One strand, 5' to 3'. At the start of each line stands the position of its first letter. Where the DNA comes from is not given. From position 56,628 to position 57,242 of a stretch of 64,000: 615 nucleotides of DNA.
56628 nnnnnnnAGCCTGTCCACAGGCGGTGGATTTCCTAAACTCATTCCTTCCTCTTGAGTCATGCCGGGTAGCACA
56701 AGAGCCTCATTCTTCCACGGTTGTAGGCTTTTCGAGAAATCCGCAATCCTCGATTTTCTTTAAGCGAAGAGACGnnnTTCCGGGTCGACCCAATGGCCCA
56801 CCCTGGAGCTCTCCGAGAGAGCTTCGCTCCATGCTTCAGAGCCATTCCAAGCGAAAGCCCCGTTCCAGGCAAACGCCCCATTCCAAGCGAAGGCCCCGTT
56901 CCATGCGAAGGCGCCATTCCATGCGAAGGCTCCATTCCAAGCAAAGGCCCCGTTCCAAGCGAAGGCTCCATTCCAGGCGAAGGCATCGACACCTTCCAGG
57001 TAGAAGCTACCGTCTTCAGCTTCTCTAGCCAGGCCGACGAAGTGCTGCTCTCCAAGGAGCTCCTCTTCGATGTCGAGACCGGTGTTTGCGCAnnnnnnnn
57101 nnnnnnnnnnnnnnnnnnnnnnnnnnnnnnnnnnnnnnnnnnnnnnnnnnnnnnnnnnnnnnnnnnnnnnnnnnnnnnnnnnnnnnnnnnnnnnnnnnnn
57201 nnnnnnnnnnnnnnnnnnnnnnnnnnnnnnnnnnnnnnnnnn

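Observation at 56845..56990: (AFAWNG)x8 C-terminal repeat on a subtilase, conserved at peptide level but diverged at synonymous DNA positions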

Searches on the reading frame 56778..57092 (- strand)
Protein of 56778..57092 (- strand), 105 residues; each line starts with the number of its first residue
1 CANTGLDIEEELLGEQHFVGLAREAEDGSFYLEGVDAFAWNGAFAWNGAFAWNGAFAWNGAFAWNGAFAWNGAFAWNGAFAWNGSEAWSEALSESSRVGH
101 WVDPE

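Call 43: search_protein_representatives(protein=window:56778-57092:-)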
Query: 105 residues. Proteins with E-value up to 0.001 (for the whole library): 131; up to 1e-10: 25; up to 1e-30: 0. The best 131 are listed.
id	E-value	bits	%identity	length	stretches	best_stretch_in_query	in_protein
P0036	9.8e-23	96.4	47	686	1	1-105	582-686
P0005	4.4e-22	94.3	47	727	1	1-96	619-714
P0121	2.7e-21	91.7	38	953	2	3-94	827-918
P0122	2.1e-19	85.7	39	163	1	1-105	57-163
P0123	7.5e-19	83.9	65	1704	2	37-102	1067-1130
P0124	1.5e-17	79.7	42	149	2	1-84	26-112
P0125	7.6e-17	77.4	53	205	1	2-93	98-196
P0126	1.8e-15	73.0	38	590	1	1-104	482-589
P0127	2.4e-14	69.3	48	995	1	1-87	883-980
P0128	3.2e-14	68.9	31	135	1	1-104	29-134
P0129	4.2e-14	68.5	42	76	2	9-65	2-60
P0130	4.7e-14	68.4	41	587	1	1-91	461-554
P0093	6.9e-14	67.8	35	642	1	1-104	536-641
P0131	7.8e-14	67.7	40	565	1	1-95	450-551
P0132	5.7e-13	64.9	50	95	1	1-62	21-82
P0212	9.2e-05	38.4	90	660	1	35-88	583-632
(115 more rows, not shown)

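Call 45: predict_structure(protein=window:56778-57092:-)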
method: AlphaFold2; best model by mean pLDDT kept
length: 105 residues; sequences in the alignment: 1
mean_pLDDT: 50.3   pTM: 0.41
mean pLDDT of the five models: 50.3, 42.8, 39.6, 39.4, 37.6
residues with pLDDT >= 90: 0; 70-90: 0; 50-70: 64; < 50: 41
segments of 3 or more residues with pLDDT < 50: 1-21, 87-105
pLDDT, mean of each block of 10 residues (from residue 1): 33 41 53 59 63 63 62 57 49 31 31
secondary structure, 60 per line:
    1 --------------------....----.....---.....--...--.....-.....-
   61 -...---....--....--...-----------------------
elements in order: E21-24 E29-33 E37-41 E44-46 E49-53 E55-59 E62-64 E68-71 E74-77 E80-82
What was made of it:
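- The single-sequence AF2 model shows one short strand per unit (call 45).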

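Call 54: search_protein_families(library=pfam, proteins=[window:56778-57092:-], max_evalue=10)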
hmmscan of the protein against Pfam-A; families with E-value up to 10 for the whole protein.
window:56778-57092:- (105 aa): 1 family
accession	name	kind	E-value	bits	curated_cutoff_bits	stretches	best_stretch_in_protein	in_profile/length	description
PF21468.3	Tor_FN3_2nd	-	5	7.8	27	0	34-49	11-26/86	Tyrosine-protein kinase receptor torso, second FN3 domain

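Call 58: find_encoding_contigs(protein=P0212, flank=10000, max_places=4)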
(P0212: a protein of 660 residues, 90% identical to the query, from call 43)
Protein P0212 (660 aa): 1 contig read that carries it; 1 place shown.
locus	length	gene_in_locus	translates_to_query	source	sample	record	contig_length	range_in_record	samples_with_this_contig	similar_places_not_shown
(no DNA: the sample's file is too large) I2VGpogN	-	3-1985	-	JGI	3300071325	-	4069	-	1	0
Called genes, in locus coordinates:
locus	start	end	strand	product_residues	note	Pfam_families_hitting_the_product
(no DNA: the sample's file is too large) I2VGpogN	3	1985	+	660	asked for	PF00082:Peptidase_S8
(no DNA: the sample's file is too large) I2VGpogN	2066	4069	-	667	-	?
